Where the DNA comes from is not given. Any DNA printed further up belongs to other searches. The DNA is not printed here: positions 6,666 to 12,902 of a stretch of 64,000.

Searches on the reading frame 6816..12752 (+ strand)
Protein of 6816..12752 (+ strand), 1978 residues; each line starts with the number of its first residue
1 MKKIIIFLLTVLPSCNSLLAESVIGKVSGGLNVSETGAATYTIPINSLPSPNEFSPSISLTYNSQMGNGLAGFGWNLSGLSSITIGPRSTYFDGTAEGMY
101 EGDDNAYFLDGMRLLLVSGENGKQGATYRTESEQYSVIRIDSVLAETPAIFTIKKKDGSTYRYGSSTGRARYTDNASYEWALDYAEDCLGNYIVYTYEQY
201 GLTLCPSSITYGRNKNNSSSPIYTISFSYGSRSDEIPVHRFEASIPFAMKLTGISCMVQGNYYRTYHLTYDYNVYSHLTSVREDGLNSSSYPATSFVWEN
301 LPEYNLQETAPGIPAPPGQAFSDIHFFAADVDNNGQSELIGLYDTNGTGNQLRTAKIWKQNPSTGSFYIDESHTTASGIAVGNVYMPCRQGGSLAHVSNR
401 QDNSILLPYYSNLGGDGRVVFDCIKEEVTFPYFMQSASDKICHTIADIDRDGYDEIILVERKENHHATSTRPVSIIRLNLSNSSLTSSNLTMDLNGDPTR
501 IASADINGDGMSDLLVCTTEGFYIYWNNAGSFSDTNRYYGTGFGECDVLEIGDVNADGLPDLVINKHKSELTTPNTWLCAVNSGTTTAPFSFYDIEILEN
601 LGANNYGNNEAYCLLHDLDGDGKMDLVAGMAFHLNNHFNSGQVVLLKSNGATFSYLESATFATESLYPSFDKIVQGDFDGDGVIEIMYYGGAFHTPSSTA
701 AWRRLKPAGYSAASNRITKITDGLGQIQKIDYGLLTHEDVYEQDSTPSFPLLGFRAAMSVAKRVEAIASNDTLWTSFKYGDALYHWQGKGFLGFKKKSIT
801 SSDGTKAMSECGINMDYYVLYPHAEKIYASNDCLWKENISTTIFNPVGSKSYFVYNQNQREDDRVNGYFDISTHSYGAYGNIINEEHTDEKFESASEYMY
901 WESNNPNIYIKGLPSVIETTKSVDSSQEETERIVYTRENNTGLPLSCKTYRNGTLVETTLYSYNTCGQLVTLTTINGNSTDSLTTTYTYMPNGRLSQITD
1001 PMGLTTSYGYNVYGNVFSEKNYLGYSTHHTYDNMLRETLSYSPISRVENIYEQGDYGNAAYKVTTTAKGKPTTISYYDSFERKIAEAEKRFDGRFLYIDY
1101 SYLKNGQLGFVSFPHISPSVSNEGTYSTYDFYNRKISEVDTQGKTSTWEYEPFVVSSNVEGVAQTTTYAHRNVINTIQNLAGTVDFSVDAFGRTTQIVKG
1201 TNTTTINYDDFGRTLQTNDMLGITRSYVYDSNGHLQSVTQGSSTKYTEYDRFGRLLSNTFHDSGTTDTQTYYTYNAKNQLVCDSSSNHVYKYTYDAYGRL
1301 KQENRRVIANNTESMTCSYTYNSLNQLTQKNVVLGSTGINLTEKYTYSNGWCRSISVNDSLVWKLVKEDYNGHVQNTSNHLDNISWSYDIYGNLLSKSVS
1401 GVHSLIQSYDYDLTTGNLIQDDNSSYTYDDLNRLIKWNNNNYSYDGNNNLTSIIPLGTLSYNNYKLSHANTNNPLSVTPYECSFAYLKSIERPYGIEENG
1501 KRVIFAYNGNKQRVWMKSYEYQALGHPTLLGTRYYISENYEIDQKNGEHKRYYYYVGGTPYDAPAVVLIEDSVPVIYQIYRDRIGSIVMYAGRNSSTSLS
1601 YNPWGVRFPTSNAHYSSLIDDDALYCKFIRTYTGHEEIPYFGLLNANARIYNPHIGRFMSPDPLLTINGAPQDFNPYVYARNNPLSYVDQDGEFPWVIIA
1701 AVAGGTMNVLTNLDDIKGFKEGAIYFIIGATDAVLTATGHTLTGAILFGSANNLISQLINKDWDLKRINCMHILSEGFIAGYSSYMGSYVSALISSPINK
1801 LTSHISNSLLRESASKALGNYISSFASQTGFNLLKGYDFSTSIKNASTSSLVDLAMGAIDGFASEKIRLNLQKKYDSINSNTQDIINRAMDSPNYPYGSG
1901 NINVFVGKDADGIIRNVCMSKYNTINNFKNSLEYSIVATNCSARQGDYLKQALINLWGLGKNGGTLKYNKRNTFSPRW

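Call 38: search_protein_families(library=pfam, proteins=[window:6816-12752:+], max_evalue=0.0001)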
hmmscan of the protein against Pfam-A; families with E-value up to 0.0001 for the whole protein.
window:6816-12752:+ (1978 aa): 5 families
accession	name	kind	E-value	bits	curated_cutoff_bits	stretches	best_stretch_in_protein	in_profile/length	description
PF13517.12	FG-GAP_3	-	9.4e-23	81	26.9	3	505-564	1-61/61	FG-GAP-like repeat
PF05593.20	RHS_repeat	-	1.4e-12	48.1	22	1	989-1016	1-28/38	RHS Repeat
PF03534.18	SpvB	-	9.2e-12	45.2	22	1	34-234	2-217/287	Salmonella virulence plasmid 65kDa B protein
PF12256.14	TcdB_toxin_midN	-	2.3e-09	37.3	24.8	1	656-824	13-180/181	Insecticide toxin TcdB middle/N-terminal region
PF01839.29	FG-GAP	-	2.6e-09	37.2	22.1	0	499-516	3-20/37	FG-GAP repeat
